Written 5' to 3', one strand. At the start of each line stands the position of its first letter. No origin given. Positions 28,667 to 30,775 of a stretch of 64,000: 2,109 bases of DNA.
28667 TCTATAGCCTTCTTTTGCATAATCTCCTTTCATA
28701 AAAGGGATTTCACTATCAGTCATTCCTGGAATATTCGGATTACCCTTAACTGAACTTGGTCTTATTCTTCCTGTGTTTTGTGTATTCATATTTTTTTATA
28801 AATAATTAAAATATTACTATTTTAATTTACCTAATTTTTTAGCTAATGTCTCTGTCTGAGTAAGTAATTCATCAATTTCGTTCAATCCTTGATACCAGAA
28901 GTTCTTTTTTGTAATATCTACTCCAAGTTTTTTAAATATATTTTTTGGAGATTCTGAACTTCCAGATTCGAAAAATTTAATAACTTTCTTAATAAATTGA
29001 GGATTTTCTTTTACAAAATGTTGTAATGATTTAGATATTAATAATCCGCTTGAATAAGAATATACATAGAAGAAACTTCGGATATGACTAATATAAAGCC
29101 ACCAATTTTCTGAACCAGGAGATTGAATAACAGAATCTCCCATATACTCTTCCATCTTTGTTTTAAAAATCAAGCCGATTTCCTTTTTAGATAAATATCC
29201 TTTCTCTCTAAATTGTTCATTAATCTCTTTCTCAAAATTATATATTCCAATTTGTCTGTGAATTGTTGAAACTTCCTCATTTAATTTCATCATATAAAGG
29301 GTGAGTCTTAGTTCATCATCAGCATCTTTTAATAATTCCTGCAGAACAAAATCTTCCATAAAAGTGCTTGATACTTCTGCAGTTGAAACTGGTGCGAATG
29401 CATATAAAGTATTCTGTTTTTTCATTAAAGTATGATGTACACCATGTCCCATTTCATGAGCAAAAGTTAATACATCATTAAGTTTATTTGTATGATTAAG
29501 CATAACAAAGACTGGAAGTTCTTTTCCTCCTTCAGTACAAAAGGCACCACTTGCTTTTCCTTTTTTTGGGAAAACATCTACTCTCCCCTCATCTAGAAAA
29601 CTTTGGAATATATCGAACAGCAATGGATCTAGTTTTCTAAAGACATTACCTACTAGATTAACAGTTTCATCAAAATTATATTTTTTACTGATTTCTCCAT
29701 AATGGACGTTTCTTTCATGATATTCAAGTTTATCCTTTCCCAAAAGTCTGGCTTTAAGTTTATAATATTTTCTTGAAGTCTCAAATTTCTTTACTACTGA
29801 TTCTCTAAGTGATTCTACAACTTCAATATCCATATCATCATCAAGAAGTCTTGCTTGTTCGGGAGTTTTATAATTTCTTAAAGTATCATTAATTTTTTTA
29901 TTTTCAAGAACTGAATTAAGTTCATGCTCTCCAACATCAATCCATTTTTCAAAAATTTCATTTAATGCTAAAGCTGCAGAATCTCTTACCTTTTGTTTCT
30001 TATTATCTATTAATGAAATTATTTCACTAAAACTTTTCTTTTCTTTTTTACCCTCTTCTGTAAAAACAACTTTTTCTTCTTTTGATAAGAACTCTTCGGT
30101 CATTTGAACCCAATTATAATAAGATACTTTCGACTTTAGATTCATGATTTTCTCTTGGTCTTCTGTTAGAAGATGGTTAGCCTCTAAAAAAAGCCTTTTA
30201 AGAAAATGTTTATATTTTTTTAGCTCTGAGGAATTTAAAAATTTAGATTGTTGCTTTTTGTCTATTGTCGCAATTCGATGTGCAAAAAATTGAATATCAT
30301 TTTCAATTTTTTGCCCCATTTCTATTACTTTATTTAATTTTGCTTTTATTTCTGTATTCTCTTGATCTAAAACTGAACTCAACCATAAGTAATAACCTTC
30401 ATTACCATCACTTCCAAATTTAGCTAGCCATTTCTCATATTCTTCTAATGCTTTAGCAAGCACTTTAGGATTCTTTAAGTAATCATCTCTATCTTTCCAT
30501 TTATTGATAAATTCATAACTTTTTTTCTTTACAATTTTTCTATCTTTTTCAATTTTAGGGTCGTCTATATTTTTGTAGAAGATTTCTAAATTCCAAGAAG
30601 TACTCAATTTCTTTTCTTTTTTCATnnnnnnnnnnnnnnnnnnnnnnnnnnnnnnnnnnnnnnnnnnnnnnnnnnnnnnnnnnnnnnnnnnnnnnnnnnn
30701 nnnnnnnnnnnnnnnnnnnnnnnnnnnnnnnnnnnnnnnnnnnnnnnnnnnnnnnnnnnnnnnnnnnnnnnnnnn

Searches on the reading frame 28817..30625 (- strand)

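Call 10: search_protein_families(library=pfam, proteins=[window:28817-30625:-], max_evalue=0.01)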
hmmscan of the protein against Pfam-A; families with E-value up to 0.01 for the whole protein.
window:28817-30625:- (602 aa): 2 families
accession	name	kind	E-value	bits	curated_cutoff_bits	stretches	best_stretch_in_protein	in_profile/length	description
PF01432.26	Peptidase_M3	-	1.4e-31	110.8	27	1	205-581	2-455/457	Peptidase family M3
PF08439.15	Peptidase_M3_N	-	3.7e-11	43.5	25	1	118-177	2-62/70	Oligopeptidase F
